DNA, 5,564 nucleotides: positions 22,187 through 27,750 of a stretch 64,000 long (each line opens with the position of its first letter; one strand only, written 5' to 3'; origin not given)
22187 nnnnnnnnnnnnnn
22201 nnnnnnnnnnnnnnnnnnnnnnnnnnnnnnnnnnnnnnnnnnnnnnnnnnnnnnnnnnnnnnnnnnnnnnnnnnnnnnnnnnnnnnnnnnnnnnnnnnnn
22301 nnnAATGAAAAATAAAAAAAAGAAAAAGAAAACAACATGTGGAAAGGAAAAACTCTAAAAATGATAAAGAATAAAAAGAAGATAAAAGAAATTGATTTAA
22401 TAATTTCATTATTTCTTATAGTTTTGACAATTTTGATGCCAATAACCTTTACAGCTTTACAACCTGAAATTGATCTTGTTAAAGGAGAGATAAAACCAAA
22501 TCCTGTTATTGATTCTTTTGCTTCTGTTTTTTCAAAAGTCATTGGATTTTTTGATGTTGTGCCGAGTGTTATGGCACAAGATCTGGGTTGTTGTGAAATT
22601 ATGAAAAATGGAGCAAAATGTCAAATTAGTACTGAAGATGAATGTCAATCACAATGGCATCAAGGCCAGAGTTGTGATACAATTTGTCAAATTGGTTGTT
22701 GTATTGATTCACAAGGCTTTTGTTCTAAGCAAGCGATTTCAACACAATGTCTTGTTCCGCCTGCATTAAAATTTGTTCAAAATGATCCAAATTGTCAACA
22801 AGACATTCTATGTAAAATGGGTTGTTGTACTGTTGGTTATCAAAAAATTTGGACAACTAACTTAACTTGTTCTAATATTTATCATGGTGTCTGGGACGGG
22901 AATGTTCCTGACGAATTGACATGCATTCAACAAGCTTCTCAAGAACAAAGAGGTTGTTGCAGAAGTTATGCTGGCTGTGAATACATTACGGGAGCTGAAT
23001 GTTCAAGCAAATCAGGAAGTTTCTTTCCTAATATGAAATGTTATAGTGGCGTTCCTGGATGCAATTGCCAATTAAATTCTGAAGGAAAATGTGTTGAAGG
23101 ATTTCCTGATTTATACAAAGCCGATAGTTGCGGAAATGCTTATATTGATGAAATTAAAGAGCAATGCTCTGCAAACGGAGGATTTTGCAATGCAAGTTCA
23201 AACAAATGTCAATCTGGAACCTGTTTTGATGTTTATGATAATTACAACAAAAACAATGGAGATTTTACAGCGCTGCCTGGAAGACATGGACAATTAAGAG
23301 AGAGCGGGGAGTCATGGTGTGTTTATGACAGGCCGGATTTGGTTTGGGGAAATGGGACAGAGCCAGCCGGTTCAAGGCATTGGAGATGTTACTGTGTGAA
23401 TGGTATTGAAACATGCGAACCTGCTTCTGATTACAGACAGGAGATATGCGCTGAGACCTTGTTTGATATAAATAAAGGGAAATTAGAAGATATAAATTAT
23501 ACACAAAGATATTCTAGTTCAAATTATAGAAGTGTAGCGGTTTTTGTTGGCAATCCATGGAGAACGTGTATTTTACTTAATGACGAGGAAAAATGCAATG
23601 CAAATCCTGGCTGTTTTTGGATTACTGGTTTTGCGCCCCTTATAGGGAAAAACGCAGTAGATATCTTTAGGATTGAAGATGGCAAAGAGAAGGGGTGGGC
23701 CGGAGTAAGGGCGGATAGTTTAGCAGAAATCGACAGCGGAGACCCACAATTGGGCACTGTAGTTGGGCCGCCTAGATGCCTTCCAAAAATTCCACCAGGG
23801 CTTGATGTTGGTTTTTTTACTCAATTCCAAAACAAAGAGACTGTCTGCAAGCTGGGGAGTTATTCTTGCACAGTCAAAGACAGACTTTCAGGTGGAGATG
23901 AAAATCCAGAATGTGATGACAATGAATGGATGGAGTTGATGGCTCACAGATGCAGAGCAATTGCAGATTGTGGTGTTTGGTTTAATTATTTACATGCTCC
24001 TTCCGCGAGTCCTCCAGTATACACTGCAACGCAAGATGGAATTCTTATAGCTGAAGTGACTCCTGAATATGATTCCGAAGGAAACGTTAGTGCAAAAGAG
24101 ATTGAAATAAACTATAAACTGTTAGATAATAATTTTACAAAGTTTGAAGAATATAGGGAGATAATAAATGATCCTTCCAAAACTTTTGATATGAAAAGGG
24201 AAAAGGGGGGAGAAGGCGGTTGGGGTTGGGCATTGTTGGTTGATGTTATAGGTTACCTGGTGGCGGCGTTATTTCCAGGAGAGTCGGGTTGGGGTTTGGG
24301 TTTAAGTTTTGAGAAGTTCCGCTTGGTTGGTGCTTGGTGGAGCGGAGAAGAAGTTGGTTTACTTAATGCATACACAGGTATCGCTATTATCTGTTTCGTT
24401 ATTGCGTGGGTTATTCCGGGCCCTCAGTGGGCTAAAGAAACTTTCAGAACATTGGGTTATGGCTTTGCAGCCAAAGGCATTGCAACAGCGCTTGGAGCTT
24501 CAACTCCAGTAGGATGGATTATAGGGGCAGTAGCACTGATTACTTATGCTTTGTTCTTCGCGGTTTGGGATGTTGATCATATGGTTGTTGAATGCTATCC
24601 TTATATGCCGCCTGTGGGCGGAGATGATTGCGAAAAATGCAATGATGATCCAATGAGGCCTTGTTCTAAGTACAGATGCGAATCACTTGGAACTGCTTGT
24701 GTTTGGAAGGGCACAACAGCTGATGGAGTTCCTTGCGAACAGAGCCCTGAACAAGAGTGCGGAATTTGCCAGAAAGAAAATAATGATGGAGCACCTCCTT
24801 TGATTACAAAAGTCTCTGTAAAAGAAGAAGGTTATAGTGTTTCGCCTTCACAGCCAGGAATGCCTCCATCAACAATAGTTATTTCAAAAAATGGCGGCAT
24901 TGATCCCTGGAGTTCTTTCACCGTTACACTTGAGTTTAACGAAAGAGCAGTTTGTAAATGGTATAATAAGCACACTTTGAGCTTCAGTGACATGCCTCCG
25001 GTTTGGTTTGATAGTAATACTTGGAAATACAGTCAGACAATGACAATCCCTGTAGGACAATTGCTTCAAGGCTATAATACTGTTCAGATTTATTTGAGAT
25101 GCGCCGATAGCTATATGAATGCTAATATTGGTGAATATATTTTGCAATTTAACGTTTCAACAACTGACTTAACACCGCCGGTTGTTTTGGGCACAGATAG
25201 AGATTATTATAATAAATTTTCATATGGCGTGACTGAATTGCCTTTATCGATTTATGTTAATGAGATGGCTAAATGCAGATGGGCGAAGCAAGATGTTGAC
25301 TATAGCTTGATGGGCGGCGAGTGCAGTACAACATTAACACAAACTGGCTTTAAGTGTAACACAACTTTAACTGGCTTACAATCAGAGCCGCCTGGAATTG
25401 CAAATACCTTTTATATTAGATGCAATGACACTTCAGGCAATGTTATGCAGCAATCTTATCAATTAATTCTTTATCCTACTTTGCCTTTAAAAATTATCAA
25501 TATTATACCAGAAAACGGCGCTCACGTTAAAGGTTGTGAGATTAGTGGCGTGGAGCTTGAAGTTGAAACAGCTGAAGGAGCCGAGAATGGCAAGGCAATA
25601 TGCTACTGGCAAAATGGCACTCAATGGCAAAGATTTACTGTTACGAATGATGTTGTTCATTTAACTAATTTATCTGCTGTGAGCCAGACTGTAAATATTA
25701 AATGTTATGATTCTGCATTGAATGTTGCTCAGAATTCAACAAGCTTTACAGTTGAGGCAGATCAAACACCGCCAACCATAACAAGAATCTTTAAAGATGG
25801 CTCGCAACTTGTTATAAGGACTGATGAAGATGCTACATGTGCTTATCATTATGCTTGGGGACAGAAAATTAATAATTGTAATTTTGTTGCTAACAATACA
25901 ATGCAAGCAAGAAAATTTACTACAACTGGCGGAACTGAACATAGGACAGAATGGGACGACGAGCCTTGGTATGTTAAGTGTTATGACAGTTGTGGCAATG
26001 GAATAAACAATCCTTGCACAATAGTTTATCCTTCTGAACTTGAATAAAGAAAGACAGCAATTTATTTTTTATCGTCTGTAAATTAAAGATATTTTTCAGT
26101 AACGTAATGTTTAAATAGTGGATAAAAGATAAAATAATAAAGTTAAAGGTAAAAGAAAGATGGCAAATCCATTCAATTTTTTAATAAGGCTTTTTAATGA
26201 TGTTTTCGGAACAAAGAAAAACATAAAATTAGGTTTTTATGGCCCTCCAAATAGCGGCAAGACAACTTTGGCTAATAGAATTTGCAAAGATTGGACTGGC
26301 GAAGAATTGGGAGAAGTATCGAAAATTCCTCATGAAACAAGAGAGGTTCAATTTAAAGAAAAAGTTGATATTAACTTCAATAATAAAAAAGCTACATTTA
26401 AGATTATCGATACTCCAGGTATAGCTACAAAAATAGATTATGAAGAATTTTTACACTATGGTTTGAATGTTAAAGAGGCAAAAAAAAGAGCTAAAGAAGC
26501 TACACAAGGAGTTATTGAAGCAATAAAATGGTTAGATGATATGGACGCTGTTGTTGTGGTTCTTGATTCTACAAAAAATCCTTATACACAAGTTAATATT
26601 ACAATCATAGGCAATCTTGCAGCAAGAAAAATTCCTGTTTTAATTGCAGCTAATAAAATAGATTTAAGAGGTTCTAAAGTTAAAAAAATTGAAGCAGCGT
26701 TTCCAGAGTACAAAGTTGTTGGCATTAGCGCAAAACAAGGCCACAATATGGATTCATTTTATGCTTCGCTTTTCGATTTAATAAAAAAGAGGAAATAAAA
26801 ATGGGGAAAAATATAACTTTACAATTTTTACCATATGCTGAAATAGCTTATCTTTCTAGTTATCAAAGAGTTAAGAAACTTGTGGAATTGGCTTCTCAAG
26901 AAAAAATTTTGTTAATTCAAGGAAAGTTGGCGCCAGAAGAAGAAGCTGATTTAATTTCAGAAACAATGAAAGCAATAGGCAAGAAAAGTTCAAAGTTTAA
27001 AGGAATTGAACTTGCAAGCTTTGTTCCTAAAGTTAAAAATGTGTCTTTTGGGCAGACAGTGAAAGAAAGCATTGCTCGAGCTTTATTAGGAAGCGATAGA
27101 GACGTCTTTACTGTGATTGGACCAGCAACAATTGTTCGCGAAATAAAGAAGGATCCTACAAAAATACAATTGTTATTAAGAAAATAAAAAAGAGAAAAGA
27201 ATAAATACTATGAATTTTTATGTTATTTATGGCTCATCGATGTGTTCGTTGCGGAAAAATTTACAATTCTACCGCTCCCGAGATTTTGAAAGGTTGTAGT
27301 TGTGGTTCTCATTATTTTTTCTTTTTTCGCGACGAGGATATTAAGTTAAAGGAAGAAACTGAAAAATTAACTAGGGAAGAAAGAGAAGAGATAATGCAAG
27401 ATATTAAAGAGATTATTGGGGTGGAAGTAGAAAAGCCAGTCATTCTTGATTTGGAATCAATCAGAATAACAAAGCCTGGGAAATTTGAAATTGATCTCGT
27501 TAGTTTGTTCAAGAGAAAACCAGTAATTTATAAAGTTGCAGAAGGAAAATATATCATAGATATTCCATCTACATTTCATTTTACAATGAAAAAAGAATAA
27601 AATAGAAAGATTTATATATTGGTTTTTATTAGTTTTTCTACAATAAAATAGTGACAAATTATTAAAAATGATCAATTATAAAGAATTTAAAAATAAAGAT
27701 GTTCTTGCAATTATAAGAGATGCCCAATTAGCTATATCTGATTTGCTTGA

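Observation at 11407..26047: About 14.6-kb accessory island of six large cysteine-rich surface proteins with no recognisable enzymatic domains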

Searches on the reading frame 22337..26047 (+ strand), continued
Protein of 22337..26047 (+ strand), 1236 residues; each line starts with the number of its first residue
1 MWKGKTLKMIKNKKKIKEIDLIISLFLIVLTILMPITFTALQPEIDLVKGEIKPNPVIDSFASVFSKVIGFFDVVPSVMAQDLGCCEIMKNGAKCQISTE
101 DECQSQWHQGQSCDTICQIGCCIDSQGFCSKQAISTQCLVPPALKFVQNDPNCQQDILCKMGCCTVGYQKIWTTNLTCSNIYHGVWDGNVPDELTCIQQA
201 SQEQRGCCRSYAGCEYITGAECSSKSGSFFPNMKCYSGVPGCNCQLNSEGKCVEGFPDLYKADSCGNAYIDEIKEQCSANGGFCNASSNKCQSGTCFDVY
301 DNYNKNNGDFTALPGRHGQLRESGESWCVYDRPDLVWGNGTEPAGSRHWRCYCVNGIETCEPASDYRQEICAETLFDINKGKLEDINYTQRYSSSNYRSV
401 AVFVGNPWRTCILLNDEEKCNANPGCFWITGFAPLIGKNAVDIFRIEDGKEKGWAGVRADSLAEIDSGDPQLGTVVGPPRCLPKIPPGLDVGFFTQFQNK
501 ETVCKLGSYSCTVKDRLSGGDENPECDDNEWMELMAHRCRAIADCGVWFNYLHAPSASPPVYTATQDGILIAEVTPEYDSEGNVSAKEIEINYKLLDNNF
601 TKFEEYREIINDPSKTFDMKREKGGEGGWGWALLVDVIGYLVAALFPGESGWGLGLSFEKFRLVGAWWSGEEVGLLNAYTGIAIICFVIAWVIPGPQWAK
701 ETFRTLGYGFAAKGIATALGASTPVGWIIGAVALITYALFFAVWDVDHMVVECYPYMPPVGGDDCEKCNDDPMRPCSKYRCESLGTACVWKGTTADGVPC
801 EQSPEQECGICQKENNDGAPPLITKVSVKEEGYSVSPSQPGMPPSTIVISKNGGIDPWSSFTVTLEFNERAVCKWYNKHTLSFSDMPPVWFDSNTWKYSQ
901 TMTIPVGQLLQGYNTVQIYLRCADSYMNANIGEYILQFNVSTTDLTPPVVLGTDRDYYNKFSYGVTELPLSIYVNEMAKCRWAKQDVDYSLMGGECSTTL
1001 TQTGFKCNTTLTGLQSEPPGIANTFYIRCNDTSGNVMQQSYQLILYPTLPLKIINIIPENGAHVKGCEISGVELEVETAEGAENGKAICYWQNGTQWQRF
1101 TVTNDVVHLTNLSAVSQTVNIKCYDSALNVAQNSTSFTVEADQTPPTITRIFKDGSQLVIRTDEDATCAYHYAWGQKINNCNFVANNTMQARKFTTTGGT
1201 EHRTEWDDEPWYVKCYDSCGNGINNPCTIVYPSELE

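Call 41: fold_search(model_id=the predicted structure, library=pdb)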
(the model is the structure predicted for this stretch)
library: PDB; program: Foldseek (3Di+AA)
matches with E <= 10: 1857; with E <= 0.001: 567
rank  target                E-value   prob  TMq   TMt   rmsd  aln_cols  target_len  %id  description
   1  4y61_A                1.9e-12  1.00  0.10  0.25  19.2       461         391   12  Crystal structure of the complex between Slitrk2 LRR1 and PTP delta Ig1-Fn1 (released 2015-06-03)
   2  4yfg_A                1.1e-11  1.00  0.12  0.24  16.2       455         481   12  Crystal structure of PTP delta meA3/meB minus variant Ig1-Fn1 (released 2015-05-06)
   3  4yfd_A                1.2e-11  1.00  0.11  0.23  17.6       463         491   12  Crystal structure PTP delta Ig1-Fn2 in complex with IL-1RAcP (released 2015-05-06)
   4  9flw_A                1.7e-11  1.00  0.10  0.19  35.0       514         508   10  CryoEM structure of the fragment-6 (3571-4078) in the grappling hook protein A (GhpA) in the bacterium Aureispira sp.  (released 2024-10-16)
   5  9ba5_A                3.7e-11  1.00  0.09  0.15  22.7       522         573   10  Cross-linked Contactin 2 Ig1-Ig6 (released 2024-07-17)
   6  4yh7_A                5.1e-11  1.00  0.12  0.21  18.5       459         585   12  Crystal structure of PTPdelta ectodomain in complex with IL1RAPL1 (released 2015-05-06)
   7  8dfp_A                1.6e-10  1.00  0.13  0.27  21.1       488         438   11  Ectodomain of full-length KIT(DupA502,Y503)-SCF dimers (released 2023-03-29)
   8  9g8b_A                1.6e-10  1.00  0.13  0.33  20.3       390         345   12  CryoEM structure of the fragment-2 (2892-3236) in the grappling hook protein A (GhpA) in the bacterium Aureispira sp.  (released 2024-10-16)
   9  4pbx                  2.1e-10  1.00  0.11  0.17  15.0       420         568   13  Crystal structure of the six N-terminal domains of human receptor protein tyrosine phosphatase sigma (released 2014-11-12)
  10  5t9t_B                3.3e-10  1.00  0.09  0.16  34.8       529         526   10  Protocadherin Gamma B2 extracellular cadherin domains 1-5 (released 2016-10-19)
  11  9fly_A                3.8e-10  1.00  0.13  0.16  32.3       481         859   12  CryoEM structure of the base (4151-5009) in the grappling hook protein A (GhpA) in the bacterium Aureispira sp. CCB-QB (released 2024-10-16)
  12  6ue7_C                4.0e-10  1.00  0.07  0.13  22.8       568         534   10  Structure of dimeric sIgA complex (released 2020-02-19)
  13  9fls_A                6.5e-10  1.00  0.11  0.31  23.0       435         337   11  CryoEM structure of the fragment-3 (2061-2397) in the grappling hook protein A (GhpA) in the bacterium Aureispira sp.  (released 2024-10-16)
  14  7ceg_A                7.2e-10  1.00  0.12  0.23  18.4       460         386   12  Crystal structure of the complex between mouse PTP delta and neuroligin-3 (released 2021-02-24)
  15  5k6y_A                7.2e-10  1.00  0.08  0.20  30.4       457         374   10  Sidekick-2 immunoglobulin domains 1-4, crystal form 2 (released 2016-09-28)
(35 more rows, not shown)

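Call 47: find_related_loci(query=A1, collection=genome_contigs, flank=10000)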
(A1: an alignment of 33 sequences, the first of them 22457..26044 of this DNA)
Query A1 (1196 aa) in genome_contigs; peptide patterns used: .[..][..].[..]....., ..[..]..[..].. (x = any residue, [..] = any of these).
598 stretches matched a pattern (row limit reached: there are more); 577 encode a relative of the query (tblastn E <= 1e-3); the best 80 are kept; 78 distinct loci.
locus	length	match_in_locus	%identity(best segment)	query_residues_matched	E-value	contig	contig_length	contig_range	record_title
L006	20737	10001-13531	54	1-1196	0e+0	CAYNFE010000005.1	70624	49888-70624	MAG TPA_asm: Candidatus Woesearchaeota archaeon isolate binchicken_co228_136 genome assembly, contig: NODE_341_length_70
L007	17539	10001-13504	52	1-1196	0e+0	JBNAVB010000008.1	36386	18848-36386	MAG: Candidatus Pacearchaeota archaeon isolate Kamch4342-D-MF-027 bin64.fa-8, whole genome shotgun sequence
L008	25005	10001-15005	35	11-1181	0e+0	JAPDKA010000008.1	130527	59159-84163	MAG: archaeon isolate S5B12_HD70 c_000000000050, whole genome shotgun sequence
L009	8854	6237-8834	38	1-900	2e-165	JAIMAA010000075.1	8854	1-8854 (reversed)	MAG: Candidatus Bathyarchaeota archaeon isolate HOT.CON.75 Contig79, whole genome shotgun sequence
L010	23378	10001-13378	44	1-1181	0e+0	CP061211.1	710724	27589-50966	MAG: Candidatus Pacearchaeota archaeon isolate Pace33H chromosome, complete genome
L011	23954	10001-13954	41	1-1196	8e-126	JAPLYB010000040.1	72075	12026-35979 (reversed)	MAG: Candidatus Pacearchaeota archaeon isolate LacPavin_0920_SED5_MAG_33_27 LacPavin_0920_SED5_scaffold_1554792, whole g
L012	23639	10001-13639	28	1-1177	3e-99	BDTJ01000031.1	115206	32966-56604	Archaeon BMS3Abin17 DNA, contig: NODE_2, whole genome shotgun sequence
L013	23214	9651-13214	27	24-1195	1e-94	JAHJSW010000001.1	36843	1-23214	MAG: Nanoarchaeota archaeon isolate OS_PC_MetaG.mb.31 OS_PC_MetaG.mb.31_k141_44199, whole genome shotgun sequence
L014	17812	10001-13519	26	33-1181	7e-94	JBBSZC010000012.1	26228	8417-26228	MAG: Nanoarchaeota archaeon isolate H43-bin014_1 H43_bin014_1_000000000012, whole genome shotgun sequence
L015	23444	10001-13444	27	45-1196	9e-94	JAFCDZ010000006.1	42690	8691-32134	Candidatus Pacearchaeota archaeon isolate Meg22_1012_Bin_191 Meg22_1012_Bin_191_scaffold_1600, whole genome shotgun sequ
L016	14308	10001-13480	27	45-1190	1e-92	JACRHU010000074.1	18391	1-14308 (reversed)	MAG: Candidatus Pacearchaeota archaeon isolate NC_groundwater_1785_Pr3_B-0.1um_33_39 SR-2_scaffold_141_3309107, whole ge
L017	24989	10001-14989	26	31-1181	4e-91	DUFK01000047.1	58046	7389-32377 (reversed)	MAG TPA_asm: Nanoarchaeota archaeon isolate UBA10106 contig_365, whole genome shotgun sequence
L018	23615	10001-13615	28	4-1181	3e-104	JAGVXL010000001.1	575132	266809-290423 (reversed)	Candidatus Pacearchaeota archaeon isolate RIFCSPLOWO2_01_FULL_38_24_seed rifcsplowo2_01_scaffold_0, whole genome shotgun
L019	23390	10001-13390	27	45-1182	3e-88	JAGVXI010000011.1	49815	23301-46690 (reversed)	Candidatus Pacearchaeota archaeon isolate RIFCSPLOWO2_01_FULL_32_35 rifcsplowo2_01_scaffold_669, whole genome shotgun se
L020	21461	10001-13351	26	72-1195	5e-88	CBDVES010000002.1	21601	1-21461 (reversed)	MAG TPA_asm: uncultured archaeon isolate SRR22302360_concoct_122 genome assembly, contig: ERZ25073602.548, whole genome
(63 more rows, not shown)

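Call 53: find_homologous_proteins(query=A3, max_evalue=0.001)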
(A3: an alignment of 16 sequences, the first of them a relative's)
Query A3 (16 sequences) (312 aa, profile of the alignment): 1235 proteins with E <= 0.001 among 6808 candidates; the best 120 are listed.
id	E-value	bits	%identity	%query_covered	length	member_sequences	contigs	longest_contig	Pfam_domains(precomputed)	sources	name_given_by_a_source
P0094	6.3e-128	444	54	99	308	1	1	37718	-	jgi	-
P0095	8.5e-128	444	54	99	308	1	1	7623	-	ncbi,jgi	-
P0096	1.3e-127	443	54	100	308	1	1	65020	-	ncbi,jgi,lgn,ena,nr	ncbi:MAG: hypothetical protein KKF68_00120 [Nanoarchaeota archaeon]|nr:hypothetical protein [Nanoarc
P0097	3.6e-127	442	58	100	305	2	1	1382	-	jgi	-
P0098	1.2e-126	440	59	99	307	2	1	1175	-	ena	-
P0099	6.3e-126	438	57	100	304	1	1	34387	-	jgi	jgi:hypothetical protein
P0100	1.1e-125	437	58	100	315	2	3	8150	-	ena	-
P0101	1.8e-125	436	55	100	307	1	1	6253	-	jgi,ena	-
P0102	3.6e-125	435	56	100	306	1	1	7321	-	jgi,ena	-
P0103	4.7e-125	435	55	100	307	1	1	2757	-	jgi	-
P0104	9.9e-125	434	53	99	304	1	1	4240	-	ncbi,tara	tara:strand:+ start:508 stop:1422 length:915 start_codon:yes stop_codon:yes gene_type:complete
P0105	1.4e-124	433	53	99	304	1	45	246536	-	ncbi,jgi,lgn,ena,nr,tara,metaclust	ncbi:MAG: hypothetical protein QF567_02015 [Candidatus Pacearchaeota archaeon]|jgi:hypothetical prot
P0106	1.4e-124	433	53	99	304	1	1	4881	-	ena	-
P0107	1.7e-124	433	57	99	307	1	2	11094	-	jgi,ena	-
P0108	2.8e-124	432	54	100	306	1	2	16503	-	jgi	jgi:hypothetical protein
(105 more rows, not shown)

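Call 62: search_protein_families(library=pfam, proteins=[L002:12115-12705:+, L002:12707-13645:+, L002:13639-14286:+, L002:14288-14842:+, L002:8477-9985:+, L002:9972-12110:+, L002:3240-4022:+, L012:3398-5218:-, L001:13512-14324:+], max_evalue=0.1)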
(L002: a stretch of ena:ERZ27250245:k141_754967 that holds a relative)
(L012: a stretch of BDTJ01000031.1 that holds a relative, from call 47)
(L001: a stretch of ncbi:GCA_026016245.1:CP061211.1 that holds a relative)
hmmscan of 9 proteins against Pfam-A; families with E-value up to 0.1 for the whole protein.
L002:12115-12705:+ (196 aa): 0 families

L002:12707-13645:+ (312 aa): 0 families

L002:13639-14286:+ (215 aa): 1 family
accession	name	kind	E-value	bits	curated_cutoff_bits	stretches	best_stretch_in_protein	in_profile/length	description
PF10661.14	EssA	-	0.043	14.1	24.1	1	17-74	86-141/147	WXG100 protein secretion system (Wss), protein EssA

L002:14288-14842:+ (184 aa): 1 family
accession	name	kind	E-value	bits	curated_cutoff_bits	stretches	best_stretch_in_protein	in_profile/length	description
PF04272.19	Phospholamban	-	0.092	12.7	25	1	27-53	23-49/52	Phospholamban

L002:8477-9985:+ (502 aa): 0 families

L002:9972-12110:+ (712 aa): 2 families
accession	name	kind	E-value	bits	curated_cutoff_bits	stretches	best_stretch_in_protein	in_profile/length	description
PF15418.12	DUF4625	-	0.0051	17.5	27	0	366-384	104-122/131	Domain of unknown function (DUF4625)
PF19077.6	Big_13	-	0.028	15.3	27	0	366-387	73-94/102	Bacterial Ig-like domain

L002:3240-4022:+ (260 aa): 0 families

L012:3398-5218:- (606 aa): 1 family
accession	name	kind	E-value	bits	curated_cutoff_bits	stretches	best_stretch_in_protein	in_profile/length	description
PF16982.10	Flp1_like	-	0.012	15.5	33.5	1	514-532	14-32/49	Putative Flagellin, Flp1-like, domain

L001:13512-14324:+ (270 aa): 1 family
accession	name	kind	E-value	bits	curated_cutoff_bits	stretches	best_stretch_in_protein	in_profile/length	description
PF25231.1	DUF7847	-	1e-08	35.3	28.7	1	91-238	37-198/252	Domain of unknown function (DUF7847)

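Call 70: find_related_loci(query=A1, collection=viral_contigs, flank=10000)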
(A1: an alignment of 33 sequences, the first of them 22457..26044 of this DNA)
Query A1 (1196 aa) in viral_contigs; peptide patterns used: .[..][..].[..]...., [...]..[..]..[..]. (x = any residue, [..] = any of these).
59 stretches matched a pattern, but none encodes a relative of the query by tblastn (E <= 1e-3).

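Call 77: search_protein_families(library=phrogs, proteins=[window:22337-26047:+], max_evalue=0.01)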
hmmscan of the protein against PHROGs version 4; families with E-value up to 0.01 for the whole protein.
window:22337-26047:+ (1236 aa): 0 families

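Call 97: search_protein_families(library=padloc, proteins=[window:22337-26047:+], max_evalue=0.01)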
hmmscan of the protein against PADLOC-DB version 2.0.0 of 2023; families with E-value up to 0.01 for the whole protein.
window:22337-26047:+ (1236 aa): 0 families

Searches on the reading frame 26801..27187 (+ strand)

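Call 10: search_protein_families(library=pfam, proteins=[window:26801-27187:+], max_evalue=0.001)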
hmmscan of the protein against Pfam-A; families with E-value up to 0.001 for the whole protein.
window:26801-27187:+ (128 aa): 1 family
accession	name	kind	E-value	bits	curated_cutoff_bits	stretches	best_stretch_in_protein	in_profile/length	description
PF09846.14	OapB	-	2.3e-15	56.9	27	1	18-123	4-100/104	Origin-associated protein OapB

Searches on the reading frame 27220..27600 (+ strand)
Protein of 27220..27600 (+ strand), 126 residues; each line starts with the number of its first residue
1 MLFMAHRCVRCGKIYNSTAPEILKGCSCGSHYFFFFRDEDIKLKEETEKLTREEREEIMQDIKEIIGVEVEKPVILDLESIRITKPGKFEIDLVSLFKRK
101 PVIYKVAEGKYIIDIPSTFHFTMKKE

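Call 10: search_protein_families(library=pfam, proteins=[window:27220-27600:+], max_evalue=0.001)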
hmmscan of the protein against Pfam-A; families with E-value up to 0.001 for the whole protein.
window:27220-27600:+ (126 aa): 1 family
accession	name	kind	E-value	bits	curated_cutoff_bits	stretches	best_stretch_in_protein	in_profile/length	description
PF09845.14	OapC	-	5.2e-23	82.2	23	1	6-120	2-132/133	Origin-associated protein OapC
